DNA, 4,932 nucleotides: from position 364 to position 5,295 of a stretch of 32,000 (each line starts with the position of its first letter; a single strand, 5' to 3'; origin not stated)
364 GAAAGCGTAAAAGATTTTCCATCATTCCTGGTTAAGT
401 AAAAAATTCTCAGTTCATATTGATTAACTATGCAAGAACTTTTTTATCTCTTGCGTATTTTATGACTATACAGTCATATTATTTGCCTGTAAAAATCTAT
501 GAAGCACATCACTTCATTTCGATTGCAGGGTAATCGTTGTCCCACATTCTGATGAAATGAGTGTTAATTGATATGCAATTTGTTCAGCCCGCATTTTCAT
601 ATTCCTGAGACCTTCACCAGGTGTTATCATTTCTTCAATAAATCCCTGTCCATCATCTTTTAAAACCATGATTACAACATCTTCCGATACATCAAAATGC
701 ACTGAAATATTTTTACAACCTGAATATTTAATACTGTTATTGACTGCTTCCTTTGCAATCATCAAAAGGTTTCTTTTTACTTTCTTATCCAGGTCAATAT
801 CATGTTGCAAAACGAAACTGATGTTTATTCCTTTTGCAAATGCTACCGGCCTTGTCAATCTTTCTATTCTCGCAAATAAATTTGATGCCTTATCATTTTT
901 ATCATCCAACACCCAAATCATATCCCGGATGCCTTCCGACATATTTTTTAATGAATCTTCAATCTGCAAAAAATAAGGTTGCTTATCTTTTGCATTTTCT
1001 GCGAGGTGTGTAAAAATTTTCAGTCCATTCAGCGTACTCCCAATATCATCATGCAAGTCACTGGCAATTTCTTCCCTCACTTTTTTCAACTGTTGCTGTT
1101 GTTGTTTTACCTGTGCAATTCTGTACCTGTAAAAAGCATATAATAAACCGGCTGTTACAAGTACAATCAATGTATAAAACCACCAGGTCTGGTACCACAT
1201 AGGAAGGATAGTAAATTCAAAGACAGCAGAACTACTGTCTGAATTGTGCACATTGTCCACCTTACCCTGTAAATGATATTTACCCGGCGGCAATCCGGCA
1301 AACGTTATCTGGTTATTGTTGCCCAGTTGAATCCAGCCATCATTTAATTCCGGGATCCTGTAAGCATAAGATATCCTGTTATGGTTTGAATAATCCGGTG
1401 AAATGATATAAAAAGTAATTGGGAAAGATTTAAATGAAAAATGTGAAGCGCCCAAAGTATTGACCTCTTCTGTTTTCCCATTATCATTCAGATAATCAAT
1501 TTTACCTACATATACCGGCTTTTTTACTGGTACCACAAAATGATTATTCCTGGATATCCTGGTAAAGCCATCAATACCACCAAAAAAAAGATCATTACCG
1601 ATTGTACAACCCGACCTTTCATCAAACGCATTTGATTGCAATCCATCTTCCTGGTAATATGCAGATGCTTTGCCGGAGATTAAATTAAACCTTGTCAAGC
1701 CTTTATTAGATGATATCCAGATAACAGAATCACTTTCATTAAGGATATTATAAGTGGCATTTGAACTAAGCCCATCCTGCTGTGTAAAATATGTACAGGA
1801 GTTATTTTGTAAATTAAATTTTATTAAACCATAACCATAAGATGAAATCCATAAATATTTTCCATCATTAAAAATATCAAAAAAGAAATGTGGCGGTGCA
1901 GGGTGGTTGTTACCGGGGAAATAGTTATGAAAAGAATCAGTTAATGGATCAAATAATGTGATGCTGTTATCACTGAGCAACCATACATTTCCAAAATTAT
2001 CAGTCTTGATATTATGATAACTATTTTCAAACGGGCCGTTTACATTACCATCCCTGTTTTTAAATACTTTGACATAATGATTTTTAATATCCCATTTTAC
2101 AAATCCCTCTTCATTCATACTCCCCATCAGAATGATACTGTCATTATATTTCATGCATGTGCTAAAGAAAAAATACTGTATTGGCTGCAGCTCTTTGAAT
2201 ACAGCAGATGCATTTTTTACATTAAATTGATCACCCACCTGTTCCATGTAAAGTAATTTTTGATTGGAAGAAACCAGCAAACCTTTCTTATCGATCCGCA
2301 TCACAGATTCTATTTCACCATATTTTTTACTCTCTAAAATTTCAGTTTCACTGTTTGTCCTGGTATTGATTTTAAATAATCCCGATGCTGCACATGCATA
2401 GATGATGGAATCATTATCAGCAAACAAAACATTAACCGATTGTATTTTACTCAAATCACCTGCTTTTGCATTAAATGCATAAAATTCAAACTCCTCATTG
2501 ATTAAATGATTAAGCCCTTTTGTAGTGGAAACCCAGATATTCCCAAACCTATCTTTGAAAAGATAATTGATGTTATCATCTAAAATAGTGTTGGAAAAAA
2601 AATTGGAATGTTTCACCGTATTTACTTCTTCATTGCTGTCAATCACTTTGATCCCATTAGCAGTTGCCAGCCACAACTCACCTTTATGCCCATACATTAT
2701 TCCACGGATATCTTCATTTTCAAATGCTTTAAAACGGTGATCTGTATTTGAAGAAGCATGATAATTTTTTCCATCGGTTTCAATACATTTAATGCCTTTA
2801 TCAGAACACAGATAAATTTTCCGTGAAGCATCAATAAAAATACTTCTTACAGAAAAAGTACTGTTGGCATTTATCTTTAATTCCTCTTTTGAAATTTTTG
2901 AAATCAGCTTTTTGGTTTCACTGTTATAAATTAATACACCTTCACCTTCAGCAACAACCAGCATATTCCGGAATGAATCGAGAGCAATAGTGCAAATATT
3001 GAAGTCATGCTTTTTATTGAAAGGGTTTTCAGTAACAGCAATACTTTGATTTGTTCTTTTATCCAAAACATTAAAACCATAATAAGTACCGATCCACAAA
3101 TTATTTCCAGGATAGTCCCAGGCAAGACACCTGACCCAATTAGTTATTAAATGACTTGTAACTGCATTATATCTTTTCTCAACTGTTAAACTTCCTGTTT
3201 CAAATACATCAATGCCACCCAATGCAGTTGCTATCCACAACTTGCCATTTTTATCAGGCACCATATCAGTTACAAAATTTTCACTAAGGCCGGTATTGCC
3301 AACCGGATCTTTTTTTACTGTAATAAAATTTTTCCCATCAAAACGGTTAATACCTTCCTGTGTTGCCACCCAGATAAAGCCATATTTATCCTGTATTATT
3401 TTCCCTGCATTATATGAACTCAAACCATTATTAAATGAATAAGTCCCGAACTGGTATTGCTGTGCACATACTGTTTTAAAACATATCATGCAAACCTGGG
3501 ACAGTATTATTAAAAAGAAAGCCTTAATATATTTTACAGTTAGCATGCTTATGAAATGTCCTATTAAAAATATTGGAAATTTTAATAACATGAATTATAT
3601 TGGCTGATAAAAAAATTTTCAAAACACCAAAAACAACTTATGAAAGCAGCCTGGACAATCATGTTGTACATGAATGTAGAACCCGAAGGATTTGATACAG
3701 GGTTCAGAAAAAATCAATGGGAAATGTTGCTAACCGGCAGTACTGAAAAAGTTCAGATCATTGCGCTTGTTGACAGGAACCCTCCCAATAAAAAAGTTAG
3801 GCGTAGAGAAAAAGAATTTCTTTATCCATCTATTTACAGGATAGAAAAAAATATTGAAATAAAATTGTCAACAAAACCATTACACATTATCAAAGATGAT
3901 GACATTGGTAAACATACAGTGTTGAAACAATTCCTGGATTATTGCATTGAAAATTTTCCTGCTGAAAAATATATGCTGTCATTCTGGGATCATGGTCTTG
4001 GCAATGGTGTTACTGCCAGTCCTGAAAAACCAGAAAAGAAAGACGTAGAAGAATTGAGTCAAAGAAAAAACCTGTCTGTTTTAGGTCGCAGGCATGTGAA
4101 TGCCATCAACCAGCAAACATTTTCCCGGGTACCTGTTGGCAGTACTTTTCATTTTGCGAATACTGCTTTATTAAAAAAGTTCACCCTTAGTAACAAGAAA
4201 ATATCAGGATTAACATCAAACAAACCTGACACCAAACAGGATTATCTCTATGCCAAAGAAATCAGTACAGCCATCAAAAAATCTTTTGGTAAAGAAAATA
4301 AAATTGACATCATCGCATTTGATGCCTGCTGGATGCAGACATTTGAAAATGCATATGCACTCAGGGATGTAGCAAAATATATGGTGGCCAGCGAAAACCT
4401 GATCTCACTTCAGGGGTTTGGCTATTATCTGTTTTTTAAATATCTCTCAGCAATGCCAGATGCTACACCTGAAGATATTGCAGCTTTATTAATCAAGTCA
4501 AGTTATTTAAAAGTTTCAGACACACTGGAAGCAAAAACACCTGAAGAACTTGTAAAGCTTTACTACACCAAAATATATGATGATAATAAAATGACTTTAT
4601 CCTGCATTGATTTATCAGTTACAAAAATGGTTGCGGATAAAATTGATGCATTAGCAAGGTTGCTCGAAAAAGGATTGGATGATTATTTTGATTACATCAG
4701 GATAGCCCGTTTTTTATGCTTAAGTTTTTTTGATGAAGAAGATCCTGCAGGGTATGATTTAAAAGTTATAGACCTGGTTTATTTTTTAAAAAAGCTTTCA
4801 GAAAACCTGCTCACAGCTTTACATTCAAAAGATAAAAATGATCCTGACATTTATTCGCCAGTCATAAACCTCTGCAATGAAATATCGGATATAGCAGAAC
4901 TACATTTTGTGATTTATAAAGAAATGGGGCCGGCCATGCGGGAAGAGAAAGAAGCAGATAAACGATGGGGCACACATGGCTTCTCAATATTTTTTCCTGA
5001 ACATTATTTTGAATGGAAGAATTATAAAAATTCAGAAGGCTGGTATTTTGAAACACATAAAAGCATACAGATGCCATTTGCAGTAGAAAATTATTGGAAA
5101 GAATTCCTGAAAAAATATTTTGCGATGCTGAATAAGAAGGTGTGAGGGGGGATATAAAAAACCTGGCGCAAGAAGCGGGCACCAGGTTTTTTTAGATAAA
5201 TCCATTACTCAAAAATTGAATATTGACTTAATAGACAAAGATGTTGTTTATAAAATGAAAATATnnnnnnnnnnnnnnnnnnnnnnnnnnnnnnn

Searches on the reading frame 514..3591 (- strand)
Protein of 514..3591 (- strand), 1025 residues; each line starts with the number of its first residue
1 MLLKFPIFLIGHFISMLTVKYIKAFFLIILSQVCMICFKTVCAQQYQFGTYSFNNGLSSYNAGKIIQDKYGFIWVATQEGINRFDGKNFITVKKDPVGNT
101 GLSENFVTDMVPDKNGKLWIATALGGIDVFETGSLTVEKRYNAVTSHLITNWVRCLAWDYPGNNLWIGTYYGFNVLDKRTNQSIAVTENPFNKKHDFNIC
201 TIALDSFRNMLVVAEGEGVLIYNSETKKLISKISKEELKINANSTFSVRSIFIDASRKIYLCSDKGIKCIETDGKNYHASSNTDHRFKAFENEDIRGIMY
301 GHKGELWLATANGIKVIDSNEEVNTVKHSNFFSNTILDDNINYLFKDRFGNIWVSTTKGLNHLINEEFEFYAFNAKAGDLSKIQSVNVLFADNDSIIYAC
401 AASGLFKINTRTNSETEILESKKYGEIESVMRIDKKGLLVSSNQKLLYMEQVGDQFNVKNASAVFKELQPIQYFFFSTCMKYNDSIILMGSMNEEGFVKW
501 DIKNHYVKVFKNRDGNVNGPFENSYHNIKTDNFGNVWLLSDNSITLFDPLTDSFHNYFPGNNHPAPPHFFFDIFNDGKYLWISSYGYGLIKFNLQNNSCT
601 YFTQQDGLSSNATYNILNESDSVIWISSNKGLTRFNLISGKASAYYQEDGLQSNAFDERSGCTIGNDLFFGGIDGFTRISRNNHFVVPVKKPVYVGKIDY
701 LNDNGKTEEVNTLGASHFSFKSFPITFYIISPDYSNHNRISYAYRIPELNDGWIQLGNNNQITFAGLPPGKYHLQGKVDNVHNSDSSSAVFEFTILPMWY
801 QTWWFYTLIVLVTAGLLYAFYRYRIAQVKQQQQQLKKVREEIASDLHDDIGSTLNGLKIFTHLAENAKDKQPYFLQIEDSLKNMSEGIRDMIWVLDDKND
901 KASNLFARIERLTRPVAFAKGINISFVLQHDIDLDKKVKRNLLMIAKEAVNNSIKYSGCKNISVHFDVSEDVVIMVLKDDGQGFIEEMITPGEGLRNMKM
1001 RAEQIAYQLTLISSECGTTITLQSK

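Call 3: search_protein_families(library=pfam, proteins=[window:514-3591:-], max_evalue=0.1)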
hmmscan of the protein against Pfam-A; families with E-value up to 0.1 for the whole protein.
window:514-3591:- (1025 aa): 7 families
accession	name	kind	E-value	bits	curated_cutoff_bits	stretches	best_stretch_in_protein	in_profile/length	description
PF07494.17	Reg_prop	-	1.3e-23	80.5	20.4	3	101-122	1-22/24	Two component regulator propeller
PF07495.19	Y_Y_Y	-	4.2e-12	46.2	26.6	1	733-796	1-65/65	Y_Y_Y domain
PF07730.19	HisKA_3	-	1.2e-05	26.2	24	1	839-891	2-52/68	Histidine kinase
PF02518.31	HATPase_c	-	8.3e-05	23.4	26.4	1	940-1022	4-105/111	Histidine kinase-, DNA gyrase B-, and HSP90-like ATPase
PF14316.11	DUF4381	-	0.011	16.5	27.2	1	797-839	13-59/145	Domain of unknown function (DUF4381)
PF13581.12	HATPase_c_2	-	0.017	15.6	27.4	1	928-987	19-82/127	Histidine kinase-like ATPase domain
PF04099.18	Sybindin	-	0.033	14.7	25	0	210-274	3-71/140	Sybindin-like family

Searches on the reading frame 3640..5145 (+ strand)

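Call 3: search_protein_families(library=pfam, proteins=[window:3640-5145:+], max_evalue=0.1)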
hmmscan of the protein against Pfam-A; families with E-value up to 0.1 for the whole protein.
window:3640-5145:+ (501 aa): 1 family
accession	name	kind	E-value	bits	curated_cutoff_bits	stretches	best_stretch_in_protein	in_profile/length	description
PF03415.19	Peptidase_C11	-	3.6e-37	129.2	25.8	2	199-491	116-357/359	Clostripain family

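Call 4: search_protein_families(library=padloc, proteins=[window:3640-5145:+], max_evalue=0.1)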
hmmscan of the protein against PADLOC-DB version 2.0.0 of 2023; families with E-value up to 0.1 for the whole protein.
window:3640-5145:+ (501 aa): 0 families

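Call 5: search_protein_families(library=ncbifam, proteins=[window:3640-5145:+], max_evalue=0.1)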
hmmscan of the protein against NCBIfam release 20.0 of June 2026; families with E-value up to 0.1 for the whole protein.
window:3640-5145:+ (501 aa): 1 family
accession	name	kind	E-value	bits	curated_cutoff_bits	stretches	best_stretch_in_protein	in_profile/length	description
TIGR02806.2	clostrip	equivalog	2.1e-18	66.4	550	2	185-344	135-298/472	clostripain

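Call 8: search_protein_families(library=phrogs, proteins=[window:3640-5145:+], max_evalue=0.1)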
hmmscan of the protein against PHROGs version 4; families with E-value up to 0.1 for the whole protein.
window:3640-5145:+ (501 aa): 0 families
